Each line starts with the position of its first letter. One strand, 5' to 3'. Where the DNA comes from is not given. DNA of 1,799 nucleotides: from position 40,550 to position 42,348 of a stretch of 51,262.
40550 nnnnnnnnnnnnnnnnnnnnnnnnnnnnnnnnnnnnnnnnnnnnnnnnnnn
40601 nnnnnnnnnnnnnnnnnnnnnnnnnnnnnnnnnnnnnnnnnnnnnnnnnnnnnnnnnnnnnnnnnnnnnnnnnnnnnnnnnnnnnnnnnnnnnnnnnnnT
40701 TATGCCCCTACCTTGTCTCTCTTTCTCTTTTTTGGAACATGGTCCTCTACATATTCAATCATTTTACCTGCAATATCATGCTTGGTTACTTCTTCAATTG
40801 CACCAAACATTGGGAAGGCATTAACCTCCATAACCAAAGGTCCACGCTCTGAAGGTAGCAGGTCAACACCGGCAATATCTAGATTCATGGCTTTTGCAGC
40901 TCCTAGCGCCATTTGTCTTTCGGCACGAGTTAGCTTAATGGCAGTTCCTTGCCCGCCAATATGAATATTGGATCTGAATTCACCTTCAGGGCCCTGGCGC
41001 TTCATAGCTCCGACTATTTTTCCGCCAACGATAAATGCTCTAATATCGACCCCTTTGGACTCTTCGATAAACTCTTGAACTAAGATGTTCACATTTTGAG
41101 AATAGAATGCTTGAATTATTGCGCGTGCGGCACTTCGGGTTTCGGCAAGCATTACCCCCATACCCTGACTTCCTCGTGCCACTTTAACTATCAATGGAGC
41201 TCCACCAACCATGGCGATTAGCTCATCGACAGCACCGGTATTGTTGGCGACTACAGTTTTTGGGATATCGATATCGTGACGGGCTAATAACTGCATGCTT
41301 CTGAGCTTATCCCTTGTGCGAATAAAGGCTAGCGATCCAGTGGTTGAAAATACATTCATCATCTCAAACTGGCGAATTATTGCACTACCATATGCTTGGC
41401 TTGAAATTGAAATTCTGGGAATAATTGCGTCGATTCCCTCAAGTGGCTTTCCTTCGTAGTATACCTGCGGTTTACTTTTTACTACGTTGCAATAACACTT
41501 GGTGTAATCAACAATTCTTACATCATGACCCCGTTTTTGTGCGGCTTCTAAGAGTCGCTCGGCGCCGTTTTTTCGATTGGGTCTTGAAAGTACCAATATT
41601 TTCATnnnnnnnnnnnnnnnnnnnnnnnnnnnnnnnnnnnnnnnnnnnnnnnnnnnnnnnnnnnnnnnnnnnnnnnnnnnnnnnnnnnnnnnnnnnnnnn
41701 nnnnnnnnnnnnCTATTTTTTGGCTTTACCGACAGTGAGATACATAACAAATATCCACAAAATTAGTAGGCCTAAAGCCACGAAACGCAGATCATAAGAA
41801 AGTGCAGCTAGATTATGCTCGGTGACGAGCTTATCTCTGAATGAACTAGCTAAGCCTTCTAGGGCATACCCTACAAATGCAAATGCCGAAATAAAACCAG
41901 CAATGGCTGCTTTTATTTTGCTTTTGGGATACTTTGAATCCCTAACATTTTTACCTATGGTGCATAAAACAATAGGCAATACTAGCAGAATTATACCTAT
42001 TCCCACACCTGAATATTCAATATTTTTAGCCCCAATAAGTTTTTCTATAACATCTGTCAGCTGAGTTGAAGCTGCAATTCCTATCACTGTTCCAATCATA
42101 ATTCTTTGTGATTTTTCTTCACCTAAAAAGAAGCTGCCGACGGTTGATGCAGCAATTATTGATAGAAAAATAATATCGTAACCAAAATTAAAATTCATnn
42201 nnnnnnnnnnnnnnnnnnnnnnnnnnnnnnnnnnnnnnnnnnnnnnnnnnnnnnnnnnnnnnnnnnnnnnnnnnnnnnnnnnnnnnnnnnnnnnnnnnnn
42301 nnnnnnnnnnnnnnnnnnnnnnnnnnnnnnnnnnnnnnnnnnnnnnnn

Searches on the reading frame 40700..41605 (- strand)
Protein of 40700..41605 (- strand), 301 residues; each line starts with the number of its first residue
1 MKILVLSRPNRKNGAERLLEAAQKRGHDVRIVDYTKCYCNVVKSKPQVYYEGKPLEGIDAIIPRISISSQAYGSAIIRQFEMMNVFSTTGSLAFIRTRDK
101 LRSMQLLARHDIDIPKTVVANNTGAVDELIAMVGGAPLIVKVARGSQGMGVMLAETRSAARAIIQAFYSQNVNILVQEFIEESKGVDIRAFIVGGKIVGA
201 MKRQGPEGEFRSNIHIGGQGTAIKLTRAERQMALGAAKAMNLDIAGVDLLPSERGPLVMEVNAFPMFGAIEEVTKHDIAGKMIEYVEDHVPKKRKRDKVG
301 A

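Call 4: search_protein_families(library=pfam, proteins=[window:40700-41605:-], max_evalue=1)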
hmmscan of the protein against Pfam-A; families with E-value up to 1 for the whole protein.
window:40700-41605:- (301 aa): 12 families
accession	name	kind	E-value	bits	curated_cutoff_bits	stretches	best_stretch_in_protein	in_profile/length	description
PF08443.16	RimK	-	2.2e-60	203.9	21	1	97-286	1-188/188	RimK-like ATP-grasp domain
PF18030.7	Rimk_N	-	2.6e-32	111.4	26.4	1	1-93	1-93/94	RimK PreATP-grasp domain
PF02955.21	GSH-S_ATP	-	2.4e-17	63.4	23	1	114-250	12-152/175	Prokaryotic glutathione synthetase, ATP-grasp domain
PF14397.11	ATPgrasp_ST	-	7.8e-08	32.3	31.4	1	98-218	20-171/278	Sugar-transfer associated ATP-grasp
PF02655.19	ATP-grasp_3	-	4.8e-07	30.4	23.2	1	98-263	2-155/160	ATP-grasp domain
PF07478.18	Dala_Dala_lig_C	-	0.003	17.5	24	1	130-194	31-92/204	D-ala D-ala ligase C-terminus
PF02222.28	ATP-grasp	-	0.0038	17.3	27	1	106-181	2-77/179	ATP-grasp domain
PF08442.15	ATP-grasp_2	-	0.0042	17.1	29.5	1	102-173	6-81/202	ATP-grasp domain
PF03133.20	TTL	-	0.007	16.1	20.1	0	137-181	68-107/292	Tubulin-tyrosine ligase family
PF01071.24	GARS_A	-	0.031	14.6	27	1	103-197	6-105/194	Phosphoribosylglycinamide synthetase, ATP-grasp (A) domain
PF14398.11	ATPgrasp_YheCD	-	0.04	13.6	26.8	0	99-170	11-83/255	YheC/D like ATP-grasp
PF02786.22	CPSase_L_D2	-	0.047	13.6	19.8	1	99-188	1-97/211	Carbamoyl-phosphate synthase L chain, ATP binding domain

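Call 5: search_protein_families(library=ncbifam, proteins=[window:40700-41605:-], max_evalue=1)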
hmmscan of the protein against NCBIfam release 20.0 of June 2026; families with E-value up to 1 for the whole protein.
window:40700-41605:- (301 aa): 34 families (the best 25 are shown)
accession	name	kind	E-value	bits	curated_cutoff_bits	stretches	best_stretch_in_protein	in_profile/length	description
NF007764.0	PRK10446.1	equivalog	4.7e-101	338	331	1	1-293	1-293/300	30S ribosomal protein S6--L-glutamate ligase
TIGR00768.1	rimK_fam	subfamily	1.9e-72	244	143.4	1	2-286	1-276/276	RimK family alpha-L-glutamate ligase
NF040720.1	MptN_Meth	equivalog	1.6e-42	145.5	350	1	10-286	9-290/291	tetrahydromethanopterin:alpha-L-glutamate ligase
TIGR02144.1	LysX_arch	equivalog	4.8e-36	124.3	275.6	1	17-290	14-279/281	lysine biosynthesis protein LysX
TIGR04356.1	grasp_GAK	hypoth_equivalog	7.2e-27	94.2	300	1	12-287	10-284/287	GAK system ATP-grasp enzyme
NF003573.0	PRK05246.1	equivalog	2.5e-21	75.8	272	1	114-290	135-313/316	glutathione synthase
NF009110.0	PRK12458.1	subfamily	1.1e-19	70.7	408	1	111-292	144-333/349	glutathione synthetase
TIGR01380.1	glut_syn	equivalog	4.9e-18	65.2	299.05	1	114-289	134-311/312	glutathione synthase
TIGR04443.1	F420_CofF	equivalog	1.4e-17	63.7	300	1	93-266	86-259/283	coenzyme gamma-F420-2:alpha-L-glutamate ligase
TIGR02068.2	cya_phycin_syn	equivalog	2.1e-15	55.8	850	2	85-206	199-317/862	cyanophycin synthetase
NF010623.0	PRK14016.1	subfamily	8.7e-13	47.3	877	2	87-205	202-317/871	cyanophycin synthetase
NF038074.1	fam_STM4014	hypoth_equivalog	2.6e-10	40.1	175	2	94-164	111-184/349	STM4014 family protein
NF009402.0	PRK12767.1-1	equivalog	3.6e-10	39.2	218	1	97-185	113-198/329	carbamoyl phosphate synthase-like protein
NF002563.0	PRK02186.1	subfamily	7.8e-10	37.6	625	1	93-284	101-300/890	argininosuccinate lyase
TIGR03103.1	trio_acet_GNAT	equivalog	3.1e-08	32.6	569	1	87-206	285-400/547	N-acetylglutaminylglutamine synthetase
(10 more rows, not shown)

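Call 6: find_encoding_contigs(protein=window:40700-41605:-, flank=10000, max_places=10)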
Protein window:40700-41605:- (301 aa): 9 contigs read that carry it; 8 places shown.
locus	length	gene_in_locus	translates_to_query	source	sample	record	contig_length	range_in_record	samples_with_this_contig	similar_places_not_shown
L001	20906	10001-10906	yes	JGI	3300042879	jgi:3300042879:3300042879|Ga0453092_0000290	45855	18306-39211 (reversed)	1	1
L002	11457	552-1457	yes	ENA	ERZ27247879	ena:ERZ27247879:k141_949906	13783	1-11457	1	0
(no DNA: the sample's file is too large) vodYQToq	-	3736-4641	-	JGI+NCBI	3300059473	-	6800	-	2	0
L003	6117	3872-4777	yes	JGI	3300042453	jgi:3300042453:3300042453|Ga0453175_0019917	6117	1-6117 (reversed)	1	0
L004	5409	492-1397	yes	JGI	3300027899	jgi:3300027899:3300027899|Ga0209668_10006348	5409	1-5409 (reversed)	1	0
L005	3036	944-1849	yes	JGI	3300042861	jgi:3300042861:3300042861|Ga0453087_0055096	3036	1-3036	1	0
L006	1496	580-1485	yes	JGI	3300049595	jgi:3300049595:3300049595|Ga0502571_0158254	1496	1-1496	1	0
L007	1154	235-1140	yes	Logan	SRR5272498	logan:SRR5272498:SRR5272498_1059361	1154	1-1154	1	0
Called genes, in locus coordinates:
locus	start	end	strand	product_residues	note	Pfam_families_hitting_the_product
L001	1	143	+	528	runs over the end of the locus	PF03023:MurJ, PF13440:Polysacc_synt_3, PF01554:MatE (weak)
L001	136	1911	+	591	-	PF00009:GTP_EFTU, PF01926:MMR_HSR1 (weak), PF03144:GTP_EFTU_D2 (weak), PF00679:EFG_C, PF06421:LepA_C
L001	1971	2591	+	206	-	PF12883:DUF3828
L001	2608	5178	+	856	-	-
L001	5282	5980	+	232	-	PF03444:WHD_HrcA (weak), PF08279:HTH_11 (faint), PF01628:HrcA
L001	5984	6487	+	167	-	PF01025:GrpE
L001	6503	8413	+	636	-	PF00012:HSP70, PF06723:MreB_Mbl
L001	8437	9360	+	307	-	PF00226:DnaJ, PF01556:DnaJ_C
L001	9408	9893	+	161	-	-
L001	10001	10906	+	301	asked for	PF18030:Rimk_N, PF14397:ATPgrasp_ST (faint), PF02655:ATP-grasp_3 (weak), PF02955:GSH-S_ATP, PF08443:RimK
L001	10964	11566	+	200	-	PF00117:GATase, PF07722:Peptidase_C26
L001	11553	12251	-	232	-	PF00117:GATase, PF07685:GATase_3 (weak), PF07722:Peptidase_C26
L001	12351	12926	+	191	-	-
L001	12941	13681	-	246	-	PF00149:Metallophos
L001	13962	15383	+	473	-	PF13567:DUF4131 (weak), PF03772:Competence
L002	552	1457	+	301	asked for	PF18030:Rimk_N, PF14397:ATPgrasp_ST (faint), PF02655:ATP-grasp_3 (weak), PF02955:GSH-S_ATP, PF08443:RimK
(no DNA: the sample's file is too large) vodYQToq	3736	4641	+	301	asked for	PF18030:Rimk_N, PF14397:ATPgrasp_ST (faint), PF02655:ATP-grasp_3 (weak), PF02955:GSH-S_ATP, PF08443:RimK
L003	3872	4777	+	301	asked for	PF18030:Rimk_N, PF14397:ATPgrasp_ST (faint), PF02655:ATP-grasp_3 (weak), PF02955:GSH-S_ATP, PF08443:RimK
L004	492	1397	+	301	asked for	PF18030:Rimk_N, PF14397:ATPgrasp_ST (faint), PF02655:ATP-grasp_3 (weak), PF02955:GSH-S_ATP, PF08443:RimK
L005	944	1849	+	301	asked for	PF18030:Rimk_N, PF14397:ATPgrasp_ST (faint), PF02655:ATP-grasp_3 (weak), PF02955:GSH-S_ATP, PF08443:RimK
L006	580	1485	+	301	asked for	PF18030:Rimk_N, PF14397:ATPgrasp_ST (faint), PF02655:ATP-grasp_3 (weak), PF02955:GSH-S_ATP, PF08443:RimK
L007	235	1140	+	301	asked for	PF18030:Rimk_N, PF14397:ATPgrasp_ST (faint), PF02655:ATP-grasp_3 (weak), PF02955:GSH-S_ATP, PF08443:RimK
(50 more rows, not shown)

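Call 34: find_related_loci(query=window:40700-41605:-, collection=genome_contigs, flank=8000)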
Query window:40700-41605:- (301 aa) in genome_contigs; peptide patterns used: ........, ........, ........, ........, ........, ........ (x = any residue, [..] = any of these).
600 stretches matched a pattern (row limit reached: there are more); 557 encode a relative of the query (tblastn E <= 1e-3); the best 80 are kept; 80 distinct loci.
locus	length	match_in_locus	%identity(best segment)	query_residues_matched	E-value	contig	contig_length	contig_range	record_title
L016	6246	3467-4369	88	1-301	0e+0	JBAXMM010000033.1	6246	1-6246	MAG: bacterium isolate ELA453 MAG453_33, whole genome shotgun sequence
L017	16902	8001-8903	88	1-301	0e+0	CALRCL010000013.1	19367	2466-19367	MAG: Patescibacteria group bacterium UBA4664 isolate RH-26jul17-99 genome assembly, contig: RH-26jul17-C7172, whole geno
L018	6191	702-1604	88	1-301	0e+0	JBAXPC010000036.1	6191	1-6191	MAG: bacterium isolate ELA521 MAG521_36, whole genome shotgun sequence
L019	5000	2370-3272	87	1-301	0e+0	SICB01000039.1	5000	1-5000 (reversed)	MAG: Patescibacteria group bacterium isolate Baikal-deep-G192 BACOMB-C76173, whole genome shotgun sequence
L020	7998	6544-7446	86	1-301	7e-178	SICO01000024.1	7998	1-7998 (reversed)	MAG: Candidatus Saccharibacteria bacterium isolate Baikal-deep-G207 BACOMB-C42813, whole genome shotgun sequence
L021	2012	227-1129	85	1-301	0e+0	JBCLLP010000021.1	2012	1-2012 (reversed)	Candidatus Saccharimonadia bacterium isolate SLM_LV1_0208-P14 Node_21_length_2012_cov_43.653286, whole genome shotgun se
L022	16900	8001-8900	73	1-300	5e-149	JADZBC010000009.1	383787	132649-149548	MAG: bacterium isolate SJ655 c_000001012947, whole genome shotgun sequence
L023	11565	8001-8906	69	1-301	9e-141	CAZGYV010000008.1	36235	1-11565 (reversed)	MAG TPA_asm: uncultured Candidatus Saccharibacteria bacterium isolate SRP192515_co1_377 genome assembly, contig: NODE_95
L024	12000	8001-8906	68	1-301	7e-141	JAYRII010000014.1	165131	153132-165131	MAG: Candidatus Saccharimonadia bacterium isolate SZ_szas25bin.4 k141_1337073, whole genome shotgun sequence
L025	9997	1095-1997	70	1-301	8e-139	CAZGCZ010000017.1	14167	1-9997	MAG TPA_asm: uncultured Candidatus Saccharibacteria bacterium isolate binchicken_co84_502 genome assembly, contig: k141_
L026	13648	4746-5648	69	1-301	7e-136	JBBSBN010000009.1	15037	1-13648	MAG: Candidatus Saccharimonadia bacterium isolate La6_metabat2.143 La6_metabat2.143_K_3462061_L_15037_cov_8.0000, whole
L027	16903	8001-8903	65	1-300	1e-127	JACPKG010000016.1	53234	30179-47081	MAG: Candidatus Saccharibacteria bacterium isolate NC_groundwater_488_Ag_S-0.1um_47_11 S35_SO-1_scaffold_294111, whole g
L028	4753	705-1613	65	1-301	6e-120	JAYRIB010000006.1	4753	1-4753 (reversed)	MAG: Candidatus Saccharimonadia bacterium isolate SZ_szas25bin.42 k141_94303, whole genome shotgun sequence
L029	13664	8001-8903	57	1-301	2e-115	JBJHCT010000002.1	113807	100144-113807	MAG: Candidatus Saccharibacteria bacterium isolate SF2967_J5348.maxbin.058 NODE_208_length_113807_cov_1.919713, whole ge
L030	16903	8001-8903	56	1-301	1e-112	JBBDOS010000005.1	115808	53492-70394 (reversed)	MAG: Candidatus Saccharimonadales bacterium isolate LejiaB_40_21 Lejia_B_222_length_115808_cov_13, whole genome shotgun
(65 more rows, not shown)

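Call 39: search_protein_families(library=pfam, proteins=[L026:7174-7953:+, L025:3493-4575:+, L028:3115-3447:+, L027:10278-10808:-, L024:10895-11419:+], max_evalue=0.1)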
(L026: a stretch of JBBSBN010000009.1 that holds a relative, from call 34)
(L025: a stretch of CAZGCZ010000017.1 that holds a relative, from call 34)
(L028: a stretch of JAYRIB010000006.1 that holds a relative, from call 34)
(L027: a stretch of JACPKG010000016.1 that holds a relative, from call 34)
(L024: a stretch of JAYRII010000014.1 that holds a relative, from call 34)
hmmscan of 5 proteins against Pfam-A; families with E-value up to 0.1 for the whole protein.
L026:7174-7953:+ (259 aa): 0 families

L025:3493-4575:+ (360 aa): 0 families

L028:3115-3447:+ (110 aa): 0 families

L027:10278-10808:- (176 aa): 0 families

L024:10895-11419:+ (174 aa): 3 families
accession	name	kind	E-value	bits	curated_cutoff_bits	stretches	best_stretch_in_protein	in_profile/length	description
PF13772.11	AIG2_2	-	7.4e-17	62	27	1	85-169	1-81/83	AIG2-like family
PF06094.17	GGACT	-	1.3e-12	48.8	22.8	1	26-151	1-119/120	Gamma-glutamyl cyclotransferase, AIG2-like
PF04752.17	ChaC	-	0.018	15.5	21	1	45-133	16-112/176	ChaC-like protein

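Call 44: search_solved_structures(query=window:40700-41605:-, max_evalue=1e-10, show_alignments=1)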
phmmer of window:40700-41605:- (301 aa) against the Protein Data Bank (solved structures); distinct sequences matched with E-value up to 1e-10: 9.
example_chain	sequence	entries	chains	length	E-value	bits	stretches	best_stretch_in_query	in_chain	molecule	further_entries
7qys_A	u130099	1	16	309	1.7e-93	316.3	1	1-290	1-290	Probable alpha-L-glutamate ligase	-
7qyr_A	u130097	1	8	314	6.4e-93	314.4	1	1-289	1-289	Probable alpha-L-glutamate ligase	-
5zct_A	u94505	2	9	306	5.2e-89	301.6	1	1-291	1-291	Ribosomal protein S6--L-glutamate ligase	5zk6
4iwx_A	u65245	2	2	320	6.2e-89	301.3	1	1-291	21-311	Ribosomal protein S6 modification protein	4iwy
3vpd_A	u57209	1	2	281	3e-18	69.5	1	43-286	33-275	Ribosomal protein S6 modification protein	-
3vpb_A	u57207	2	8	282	5.3e-17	65.4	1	55-290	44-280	Putative acetylornithine deacetylase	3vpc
1uc8_A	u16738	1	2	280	3.5e-15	59.4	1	38-286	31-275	lysine biosynthesis enzyme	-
1uc9_A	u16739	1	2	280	6e-15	58.7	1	38-286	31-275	lysine biosynthesis enzyme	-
5k2m_A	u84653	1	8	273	1.6e-13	54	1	76-287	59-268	RimK-related lysine biosynthesis protein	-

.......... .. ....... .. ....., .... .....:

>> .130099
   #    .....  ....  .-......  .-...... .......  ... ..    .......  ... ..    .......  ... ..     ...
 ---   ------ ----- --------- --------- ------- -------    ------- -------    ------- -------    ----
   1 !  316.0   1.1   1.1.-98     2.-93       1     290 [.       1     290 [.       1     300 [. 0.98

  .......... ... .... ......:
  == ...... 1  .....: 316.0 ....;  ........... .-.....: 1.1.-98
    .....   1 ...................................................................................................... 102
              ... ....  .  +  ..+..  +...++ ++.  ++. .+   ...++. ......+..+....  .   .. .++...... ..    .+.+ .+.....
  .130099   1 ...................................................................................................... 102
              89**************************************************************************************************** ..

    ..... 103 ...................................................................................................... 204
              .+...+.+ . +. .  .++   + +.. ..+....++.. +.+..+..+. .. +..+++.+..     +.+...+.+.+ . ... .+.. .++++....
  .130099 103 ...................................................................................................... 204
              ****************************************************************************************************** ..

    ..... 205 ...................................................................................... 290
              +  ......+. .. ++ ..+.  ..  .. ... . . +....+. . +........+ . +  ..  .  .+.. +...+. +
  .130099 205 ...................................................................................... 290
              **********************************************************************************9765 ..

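Call 62: search_solved_structures(query=A4, max_evalue=10, show_alignments=2)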
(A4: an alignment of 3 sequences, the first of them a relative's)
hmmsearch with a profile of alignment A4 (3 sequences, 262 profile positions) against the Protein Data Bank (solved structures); distinct sequences matched with E-value up to 10: 7.
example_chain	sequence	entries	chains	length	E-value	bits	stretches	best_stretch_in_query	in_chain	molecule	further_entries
7js3_A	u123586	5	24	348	0.037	16.3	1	99-164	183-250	Fructose-1,6-bisphosphatase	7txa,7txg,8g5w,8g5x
2dsj_A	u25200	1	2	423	0.21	13.9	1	136-188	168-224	Pyrimidine-nucleoside (Thymidine) phosphorylase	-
7qix_F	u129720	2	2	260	0.62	12.3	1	75-127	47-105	40S ribosomal protein S3a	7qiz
2iye_A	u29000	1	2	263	0.78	12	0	83-121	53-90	COPPER-TRANSPORTING ATPASE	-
2yj3_A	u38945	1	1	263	0.85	11.9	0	97-121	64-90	COPPER-TRANSPORTING ATPASE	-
2yj4_A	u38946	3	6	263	0.86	11.9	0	97-121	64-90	COPPER-TRANSPORTING ATPASE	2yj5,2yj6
7k3p_A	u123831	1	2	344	1.6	10.9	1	203-239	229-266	UDP-glucose 4-epimerase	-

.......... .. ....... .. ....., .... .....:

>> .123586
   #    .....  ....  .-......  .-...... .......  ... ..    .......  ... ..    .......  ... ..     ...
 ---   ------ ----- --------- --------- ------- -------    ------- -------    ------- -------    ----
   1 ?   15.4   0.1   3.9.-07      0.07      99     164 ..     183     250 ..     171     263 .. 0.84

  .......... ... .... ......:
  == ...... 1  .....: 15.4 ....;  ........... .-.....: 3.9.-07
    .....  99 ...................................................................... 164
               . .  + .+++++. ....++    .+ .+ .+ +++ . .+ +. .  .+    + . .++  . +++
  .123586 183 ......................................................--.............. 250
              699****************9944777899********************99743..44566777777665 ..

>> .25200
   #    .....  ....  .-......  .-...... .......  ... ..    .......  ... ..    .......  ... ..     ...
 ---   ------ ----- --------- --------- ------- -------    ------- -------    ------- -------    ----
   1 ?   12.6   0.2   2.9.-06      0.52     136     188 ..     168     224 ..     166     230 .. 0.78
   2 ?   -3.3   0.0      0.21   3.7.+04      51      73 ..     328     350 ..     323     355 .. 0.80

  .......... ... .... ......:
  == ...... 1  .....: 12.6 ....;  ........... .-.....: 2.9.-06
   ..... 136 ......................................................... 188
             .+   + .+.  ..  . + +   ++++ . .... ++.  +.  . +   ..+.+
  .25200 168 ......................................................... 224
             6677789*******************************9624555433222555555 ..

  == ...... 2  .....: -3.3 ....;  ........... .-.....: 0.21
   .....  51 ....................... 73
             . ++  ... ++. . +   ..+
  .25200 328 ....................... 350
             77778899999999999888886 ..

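Call 63: search_protein_families(library=ncbifam, proteins=[L026:7174-7953:+], max_evalue=1)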
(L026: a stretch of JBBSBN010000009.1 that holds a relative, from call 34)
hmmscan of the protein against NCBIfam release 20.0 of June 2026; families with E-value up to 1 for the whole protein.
L026:7174-7953:+ (259 aa): 0 families

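Call 87: search_protein_families(library=padloc, proteins=[window:40700-41605:-], max_evalue=0.01)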
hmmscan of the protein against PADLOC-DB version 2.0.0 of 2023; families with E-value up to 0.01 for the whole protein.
window:40700-41605:- (301 aa): 0 families

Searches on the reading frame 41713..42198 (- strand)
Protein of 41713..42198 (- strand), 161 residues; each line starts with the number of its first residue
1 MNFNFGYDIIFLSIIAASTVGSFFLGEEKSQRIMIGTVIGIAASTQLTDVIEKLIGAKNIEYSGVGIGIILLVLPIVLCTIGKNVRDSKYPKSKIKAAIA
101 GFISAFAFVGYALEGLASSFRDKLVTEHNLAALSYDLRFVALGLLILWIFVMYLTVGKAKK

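Call 4: search_protein_families(library=pfam, proteins=[window:41713-42198:-], max_evalue=1)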
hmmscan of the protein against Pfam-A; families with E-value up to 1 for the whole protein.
window:41713-42198:- (161 aa): 4 families
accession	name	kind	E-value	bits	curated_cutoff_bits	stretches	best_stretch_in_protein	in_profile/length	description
PF11381.13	DUF3185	-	0.0023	18.3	25.3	1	67-101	3-35/59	Protein of unknown function (DUF3185)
PF08560.15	DUF1757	-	0.018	15.2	21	1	71-157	43-125/148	Protein of unknown function (DUF1757)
PF13346.12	ABC2_membrane_5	-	0.043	13.8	25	1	4-80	119-194/205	ABC-2 family transporter protein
PF02674.22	Colicin_V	-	0.16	12.4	29.3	0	8-87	2-84/144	Colicin V production protein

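Call 5: search_protein_families(library=ncbifam, proteins=[window:41713-42198:-], max_evalue=1)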
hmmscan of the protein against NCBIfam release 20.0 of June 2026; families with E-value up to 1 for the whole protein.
window:41713-42198:- (161 aa): 0 families

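Call 87: search_protein_families(library=padloc, proteins=[window:41713-42198:-], max_evalue=0.01)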
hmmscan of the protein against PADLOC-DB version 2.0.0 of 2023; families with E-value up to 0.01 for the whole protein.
window:41713-42198:- (161 aa): 0 families
